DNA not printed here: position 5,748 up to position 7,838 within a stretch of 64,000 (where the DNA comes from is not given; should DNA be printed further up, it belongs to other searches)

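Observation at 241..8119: Four tandem paralogous family-5 SBP lipoproteins with no transporter partners, probably one operon with queF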

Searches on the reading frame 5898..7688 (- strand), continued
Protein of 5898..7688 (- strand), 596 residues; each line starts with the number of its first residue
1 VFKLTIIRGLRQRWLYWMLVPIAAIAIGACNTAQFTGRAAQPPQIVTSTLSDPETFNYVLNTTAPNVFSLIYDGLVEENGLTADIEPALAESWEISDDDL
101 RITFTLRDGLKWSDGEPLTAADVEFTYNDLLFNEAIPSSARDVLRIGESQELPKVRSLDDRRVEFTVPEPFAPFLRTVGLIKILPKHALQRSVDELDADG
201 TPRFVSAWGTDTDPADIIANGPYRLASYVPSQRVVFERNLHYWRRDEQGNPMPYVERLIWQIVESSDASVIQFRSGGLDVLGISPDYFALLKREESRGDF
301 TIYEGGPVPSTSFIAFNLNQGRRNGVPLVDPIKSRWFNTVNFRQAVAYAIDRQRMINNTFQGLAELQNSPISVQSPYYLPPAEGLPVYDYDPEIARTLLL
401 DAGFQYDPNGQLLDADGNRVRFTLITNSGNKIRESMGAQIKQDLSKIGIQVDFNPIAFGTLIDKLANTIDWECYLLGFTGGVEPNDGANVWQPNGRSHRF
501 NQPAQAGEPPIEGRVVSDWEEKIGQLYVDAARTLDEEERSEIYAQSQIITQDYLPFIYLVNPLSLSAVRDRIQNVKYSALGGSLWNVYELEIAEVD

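Call 19: find_encoding_contigs(protein=P0009, flank=10000, max_places=3)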
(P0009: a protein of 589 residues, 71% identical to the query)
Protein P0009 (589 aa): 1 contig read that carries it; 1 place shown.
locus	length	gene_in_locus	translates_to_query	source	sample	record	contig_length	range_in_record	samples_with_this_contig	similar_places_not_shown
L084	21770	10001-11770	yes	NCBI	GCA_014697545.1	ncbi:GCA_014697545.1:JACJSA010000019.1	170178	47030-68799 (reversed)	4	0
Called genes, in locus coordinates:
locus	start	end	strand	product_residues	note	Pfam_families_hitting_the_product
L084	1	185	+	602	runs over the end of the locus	PF17899:Peptidase_M61_N, PF05299:Peptidase_M61, PF13180:PDZ_2, PF17820:PDZ_6 (weak)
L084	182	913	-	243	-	PF17746:SfsA_N, PF03749:SfsA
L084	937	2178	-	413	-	PF11294:DUF3095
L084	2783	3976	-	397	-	PF00712:DNA_pol3_beta, PF02767:DNA_pol3_beta_2, PF02768:DNA_pol3_beta_3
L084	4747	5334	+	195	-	PF11026:DUF2721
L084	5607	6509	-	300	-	PF00850:Hist_deacetyl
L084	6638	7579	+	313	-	PF00561:Abhydrolase_1, PF12146:Hydrolase_4, PF12697:Abhydrolase_6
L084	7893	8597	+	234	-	-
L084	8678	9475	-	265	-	-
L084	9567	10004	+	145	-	PF14489:QueF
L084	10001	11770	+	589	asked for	PF00496:SBP_bac_5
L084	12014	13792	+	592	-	PF00496:SBP_bac_5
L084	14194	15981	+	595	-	PF00496:SBP_bac_5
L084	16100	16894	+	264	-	PF00731:AIRC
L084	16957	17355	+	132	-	-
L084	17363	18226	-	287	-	PF01471:PG_binding_1 (faint), PF05838:Glyco_hydro_108, PF09374:PG_binding_3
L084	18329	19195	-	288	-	PF01471:PG_binding_1 (faint), PF05838:Glyco_hydro_108, PF09374:PG_binding_3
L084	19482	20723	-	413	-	PF01960:ArgJ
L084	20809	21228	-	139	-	PF00160:Pro_isomerase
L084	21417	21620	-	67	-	-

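Call 26: search_solved_structures(query=A1, max_evalue=1e-10)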
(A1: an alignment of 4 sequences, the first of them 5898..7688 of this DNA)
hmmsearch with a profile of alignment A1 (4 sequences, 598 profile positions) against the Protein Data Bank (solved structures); distinct sequences matched with E-value up to 1e-10: 88 (the best 60 are shown).
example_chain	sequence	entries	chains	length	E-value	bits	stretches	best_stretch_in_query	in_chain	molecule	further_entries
5ipw_A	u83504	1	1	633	5.1e-42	147.2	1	82-459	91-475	Oligopeptide ABC transporter, periplasmic oligopeptide-binding protein, putative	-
1xoc_A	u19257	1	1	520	2.6e-32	115.1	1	36-590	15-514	Oligopeptide-binding protein appA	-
8efz_A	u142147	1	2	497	4.4e-32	114.4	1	69-594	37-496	Extracellular solute-binding protein family 5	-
6epy_A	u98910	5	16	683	1.9e-29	105.7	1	84-457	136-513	Periplasmic alpha-galactoside-binding protein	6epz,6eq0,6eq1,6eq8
7veq_A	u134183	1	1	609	3.2e-29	104.9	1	83-169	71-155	SPH1118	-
7ver_A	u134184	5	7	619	3.4e-29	104.8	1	83-169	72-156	SPH1118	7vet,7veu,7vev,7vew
8z1y_F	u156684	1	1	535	4.3e-29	104.5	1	35-252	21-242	Dipeptide-binding protein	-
8z1z_F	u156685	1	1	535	7.2e-29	103.7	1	35-252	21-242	Dipeptide-binding protein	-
3m8u_A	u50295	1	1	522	1.6e-28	102.6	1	70-407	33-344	Heme-binding protein A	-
1dpe_A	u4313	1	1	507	3.6e-28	101.4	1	70-252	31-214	DIPEPTIDE-BINDING PROTEIN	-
1dpp_A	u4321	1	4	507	4.8e-28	101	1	69-252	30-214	DIPEPTIDE BINDING PROTEIN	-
8upi_A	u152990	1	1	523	6.8e-28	100.5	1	43-463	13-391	Peptide ABC transporter substrate-binding protein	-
5isu_A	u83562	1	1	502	1.5e-26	96.1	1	33-554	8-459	Lmo0135 protein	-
6i3g_A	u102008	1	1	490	1.6e-26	96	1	83-577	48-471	ABC transporter, substrate-binding protein, family 5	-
5f1q_A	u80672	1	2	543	3.5e-26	94.9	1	37-589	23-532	Periplasmic dipeptide transport protein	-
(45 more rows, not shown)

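Call 30: search_protein_families(library=pfam, proteins=[L079:11766-12911:+, L079:12984-13646:+, L079:13883-15271:+, L079:15365-16513:+, L079:16550-17560:+, L079:6911-9475:-, L076:12065-13216:-, L076:13255-16368:+, L076:7677-8867:-, L076:5678-6793:-], max_evalue=0.00001)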
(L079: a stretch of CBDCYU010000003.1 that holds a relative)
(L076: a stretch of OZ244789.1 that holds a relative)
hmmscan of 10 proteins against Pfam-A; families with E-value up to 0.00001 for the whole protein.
L079:11766-12911:+ (381 aa): 1 family
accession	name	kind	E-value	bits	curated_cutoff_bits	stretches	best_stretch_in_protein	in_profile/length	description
PF01757.29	Acyl_transf_3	-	6.9e-35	121.1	31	1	29-358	2-323/326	Acyltransferase domain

L079:12984-13646:+ (220 aa): 1 family
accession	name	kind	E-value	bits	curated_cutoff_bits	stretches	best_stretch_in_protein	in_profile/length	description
PF02190.22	LON_substr_bdg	-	8.7e-38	130.7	28.7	1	12-200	2-200/200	ATP-dependent protease La (LON) substrate-binding domain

L079:13883-15271:+ (462 aa): 1 family
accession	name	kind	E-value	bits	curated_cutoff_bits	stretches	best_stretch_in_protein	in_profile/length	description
PF08811.16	DUF1800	-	1.6e-99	334.3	26.1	1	13-460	1-418/419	Protein of unknown function (DUF1800)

L079:15365-16513:+ (382 aa): 1 family
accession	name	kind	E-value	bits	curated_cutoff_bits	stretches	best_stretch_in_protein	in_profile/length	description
PF07394.17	DUF1501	-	9.5e-23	81.4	27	1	10-332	4-342/390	Protein of unknown function (DUF1501)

L079:16550-17560:+ (336 aa): 6 families
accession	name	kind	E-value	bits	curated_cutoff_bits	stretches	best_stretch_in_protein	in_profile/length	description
PF01436.27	NHL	-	1.1e-36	123.4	20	3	175-202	1-28/28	NHL repeat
PF08450.18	SGL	-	1.7e-16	61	26.3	1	127-208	132-216/246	SMP-30/Gluconolactonase/LRE-like region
PF24684.1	Vgb_lyase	-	1.2e-11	44.5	50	1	14-248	75-290/290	Virginiamycin B lyase family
PF06739.17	SBBP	-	1.1e-10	41.8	20.5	0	225-239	15-29/38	Beta-propeller repeat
PF25021.1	TEN_NHL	-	4.8e-10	39.4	27.1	0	213-259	132-176/357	Teneurin NHL domain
PF13449.12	Phytase-like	-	1.4e-08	35.5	27.6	0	86-121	72-107/284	Esterase-like activity of phytase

L079:6911-9475:- (854 aa): 2 families
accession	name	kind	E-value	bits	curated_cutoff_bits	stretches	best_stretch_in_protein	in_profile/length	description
PF18135.7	Type_ISP_C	-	2.8e-12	46.8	25.9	1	713-840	1-124/342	Type ISP C-terminal specificity domain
PF02384.22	N6_Mtase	-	5.8e-09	36.1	20.4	1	333-455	9-103/311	N-6 DNA Methylase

L076:12065-13216:- (383 aa): 2 families
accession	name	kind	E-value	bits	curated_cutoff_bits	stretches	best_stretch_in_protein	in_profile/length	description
PF08495.15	FIST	-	2.8e-30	106.1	23.2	1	32-217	1-189/189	FIST N domain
PF10442.14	FIST_C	-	1.4e-22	80.7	28.5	1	220-361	2-131/131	FIST C domain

L076:13255-16368:+ (1037 aa): 0 families

L076:7677-8867:- (396 aa): 2 families
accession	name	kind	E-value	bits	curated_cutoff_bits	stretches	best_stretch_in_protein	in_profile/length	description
PF07228.17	SpoIIE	-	1.5e-54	185.3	25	1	201-391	2-191/192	Stage II sporulation protein E (SpoIIE)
PF00072.30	Response_reg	-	4.7e-24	85.1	30.2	1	14-127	1-108/111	Response regulator receiver domain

L076:5678-6793:- (371 aa): 0 families

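Call 34: find_encoding_contigs(protein=P0017, flank=10000, max_places=2)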
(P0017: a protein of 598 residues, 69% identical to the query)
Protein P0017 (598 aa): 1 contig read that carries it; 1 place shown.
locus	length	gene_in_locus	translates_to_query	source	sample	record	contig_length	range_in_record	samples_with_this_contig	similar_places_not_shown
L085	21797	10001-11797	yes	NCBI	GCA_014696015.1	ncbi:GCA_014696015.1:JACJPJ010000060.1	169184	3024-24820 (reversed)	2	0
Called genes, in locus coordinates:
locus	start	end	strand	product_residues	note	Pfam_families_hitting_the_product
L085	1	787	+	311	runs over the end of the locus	PF17848:Zn_ribbon_ACC, PF01039:Carboxyl_trans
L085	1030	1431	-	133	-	-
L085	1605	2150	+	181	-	PF01590:GAF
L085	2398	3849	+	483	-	PF00364:Biotin_lipoyl (faint), PF25917:BSH_RND, PF25973:BSH_CzcB (weak), PF25944:Beta-barrel_RND, PF25954:Beta-barrel_RND_2 (weak), PF25975:CzcB_C (faint), PF25989:YknX_C (weak)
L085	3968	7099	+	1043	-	PF00873:ACR_tran, PF02355:SecD_SecF_C (faint), PF03176:MMPL (weak)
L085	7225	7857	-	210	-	-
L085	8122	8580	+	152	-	PF14489:QueF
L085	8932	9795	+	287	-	-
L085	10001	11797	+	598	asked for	PF00496:SBP_bac_5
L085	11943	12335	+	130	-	-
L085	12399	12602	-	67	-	-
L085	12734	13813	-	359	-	PF01073:3Beta_HSD (weak), PF01370:Epimerase, PF02719:Polysacc_synt_2, PF04321:RmlD_sub_bind (faint), PF16363:GDP_Man_Dehyd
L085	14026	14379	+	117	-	-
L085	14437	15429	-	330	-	-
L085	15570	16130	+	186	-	PF04893:Yip1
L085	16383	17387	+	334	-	PF00685:Sulfotransfer_1, PF13469:Sulfotransfer_3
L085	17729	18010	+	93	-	-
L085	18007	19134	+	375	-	PF13439:Glyco_transf_4, PF00534:Glycos_transf_1, PF13692:Glyco_trans_1_4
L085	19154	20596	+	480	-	PF13727:CoA_binding_3, PF02397:Bac_transf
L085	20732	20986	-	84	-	-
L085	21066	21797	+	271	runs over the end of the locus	PF04932:Wzy_C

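Call 35: find_encoding_contigs(protein=P0043, flank=10000, max_places=2)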
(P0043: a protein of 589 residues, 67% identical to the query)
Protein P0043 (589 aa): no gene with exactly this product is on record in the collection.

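Call 51: search_protein_families(library=pfam, proteins=[L038:6609-7535:-, L038:7651-8622:-, L038:8791-9738:+, L038:5064-5855:+, L038:11894-13060:+, L065:463-1389:-, L065:1517-2488:-, L065:2657-3346:+, L038:4138-4827:-, L038:1846-3354:-], max_evalue=0.00001)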
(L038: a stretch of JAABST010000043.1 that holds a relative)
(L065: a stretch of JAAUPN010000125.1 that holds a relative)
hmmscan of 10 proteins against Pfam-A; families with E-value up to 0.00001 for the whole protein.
L038:6609-7535:- (308 aa): 4 families
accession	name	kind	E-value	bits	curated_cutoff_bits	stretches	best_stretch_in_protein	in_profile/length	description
PF00805.28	Pentapeptide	-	9.9e-71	233.2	20.2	9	249-287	1-39/40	Pentapeptide repeats (8 copies)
PF13599.13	Pentapeptide_4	-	8.3e-24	83.9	38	1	55-128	2-75/78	Pentapeptide repeat region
PF13576.12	Pentapeptide_3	-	2.6e-14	53.6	27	0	257-299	2-47/48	Pentapeptide repeats (9 copies)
PF25296.1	Decapeptide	-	4.2e-06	27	45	0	30-84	6-60/74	Decapeptide repeat region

L038:7651-8622:- (323 aa): 2 families
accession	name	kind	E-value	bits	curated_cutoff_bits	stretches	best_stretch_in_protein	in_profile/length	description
PF00528.27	BPD_transp_1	-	1.1e-37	130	26.4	1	114-317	1-183/184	Binding-protein-dependent transport system inner membrane component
PF19300.4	BPD_transp_1_N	-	1.8e-14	54.4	23.8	1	1-100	1-111/114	Binding-prot-dependent transport system membrane comp, N-term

L038:8791-9738:+ (315 aa): 1 family
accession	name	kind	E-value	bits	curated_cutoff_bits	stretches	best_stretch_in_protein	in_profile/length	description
PF06089.17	Asparaginase_II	-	2.2e-113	379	25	1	12-313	1-321/322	L-asparaginase II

L038:5064-5855:+ (263 aa): 1 family
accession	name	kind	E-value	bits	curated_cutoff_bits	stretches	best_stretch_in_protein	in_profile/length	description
PF00005.33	ABC_tran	-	3.4e-34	118.8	25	1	37-185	1-136/137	ABC transporter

L038:11894-13060:+ (388 aa): 2 families
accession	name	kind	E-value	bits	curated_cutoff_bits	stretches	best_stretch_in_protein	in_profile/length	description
PF00069.31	Pkinase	-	9.1e-30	104.4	31.7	1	69-246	27-195/263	Protein kinase domain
PF07714.23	PK_Tyr_Ser-Thr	-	1e-16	61.5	23.1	1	63-239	25-195/258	Protein tyrosine and serine/threonine kinase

L065:463-1389:- (308 aa): 4 families
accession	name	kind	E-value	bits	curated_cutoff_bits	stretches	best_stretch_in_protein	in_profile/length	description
PF00805.28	Pentapeptide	-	1.2e-70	233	20.2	9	249-287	1-39/40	Pentapeptide repeats (8 copies)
PF13599.13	Pentapeptide_4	-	1.3e-23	83.3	38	1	55-128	2-75/78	Pentapeptide repeat region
PF13576.12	Pentapeptide_3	-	9.8e-15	54.9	27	0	257-299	2-47/48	Pentapeptide repeats (9 copies)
PF25296.1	Decapeptide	-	2.9e-06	27.5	45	0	41-78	17-54/74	Decapeptide repeat region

L065:1517-2488:- (323 aa): 2 families
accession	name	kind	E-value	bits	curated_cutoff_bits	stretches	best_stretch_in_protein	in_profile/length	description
PF00528.27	BPD_transp_1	-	3.1e-37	128.5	26.4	1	114-317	1-183/184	Binding-protein-dependent transport system inner membrane component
PF19300.4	BPD_transp_1_N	-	5.3e-14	52.8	23.8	1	1-100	1-111/114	Binding-prot-dependent transport system membrane comp, N-term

L065:2657-3346:+ (229 aa): 1 family
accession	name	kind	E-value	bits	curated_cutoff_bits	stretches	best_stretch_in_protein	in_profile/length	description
PF06089.17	Asparaginase_II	-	4.4e-76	256.3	25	1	12-219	1-227/322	L-asparaginase II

L038:4138-4827:- (229 aa): 2 families
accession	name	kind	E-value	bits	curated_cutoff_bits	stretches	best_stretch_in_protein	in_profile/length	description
PF01648.25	ACPS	-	2.7e-16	60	25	1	109-197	1-94/111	4'-phosphopantetheinyl transferase superfamily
PF22624.1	AASDHPPT_N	-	1.1e-07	32.5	27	1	22-103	14-96/100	4'-phosphopantetheinyl transferase, N-terminal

L038:1846-3354:- (502 aa): 3 families
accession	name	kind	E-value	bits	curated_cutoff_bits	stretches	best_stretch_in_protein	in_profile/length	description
PF16576.10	HlyD_D23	-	1.4e-17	64.1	30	1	236-416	54-213/214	Barrel-sandwich domain of CusB or HlyD membrane-fusion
PF13437.12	HlyD_3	-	1.4e-13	51.9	22.2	1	313-414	2-106/106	HlyD family secretion protein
PF13533.13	Biotin_lipoyl_2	-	3.6e-06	27.1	29.8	0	111-136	8-32/32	Biotin-lipoyl like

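Call 52: predict_structure(alignment_id=A2)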
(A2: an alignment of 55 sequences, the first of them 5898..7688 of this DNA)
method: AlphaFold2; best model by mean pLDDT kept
length: 596 residues; sequences in the alignment: 55
mean_pLDDT: 84.8   pTM: 0.79
mean pLDDT of the five models: 84.8, 82.5, 80.9, 80.0, 79.3
residues with pLDDT >= 90: 256; 70-90: 279; 50-70: 44; < 50: 17
segments of 3 or more residues with pLDDT < 50: 31-40, 579-584
pLDDT, mean of each block of 10 residues (from residue 1): 68 78 67 43 80 86 73 85 83 92 97 98 97 85 79 94 93 83 95 93 91 94 93 92 86 86 82 86 81 86 71 87 90 92 95 89 82 83 91 97 96 95 89 89 97 88 83 80 78 81 82 91 91 89 93 74 80 63 52 62
secondary structure, 60 per line:
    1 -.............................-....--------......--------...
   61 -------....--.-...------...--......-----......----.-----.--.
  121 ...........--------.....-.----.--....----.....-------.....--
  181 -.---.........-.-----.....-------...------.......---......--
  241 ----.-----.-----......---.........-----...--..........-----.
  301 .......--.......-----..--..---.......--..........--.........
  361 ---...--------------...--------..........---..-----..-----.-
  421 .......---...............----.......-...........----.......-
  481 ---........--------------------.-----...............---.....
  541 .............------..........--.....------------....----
elements in order: H2-30 H32-35 E44-49 H68-71 E76-78 E85-87 E90-95 E101-106 H120-131 H140-144 E154-157 E162-166 H174-178 H186-194 H203-206 E223-229 E233-238 E257-262 H266-274 E280-282 H285-294 E300-307 E310-316 H331-337 H340-349 H352-360 E364-366 H392-401 E421-427 H431-445 E450-456 H458-468 E473-479 H484-491 H518-532 H536-553 E560-569 E572-576 E589-592
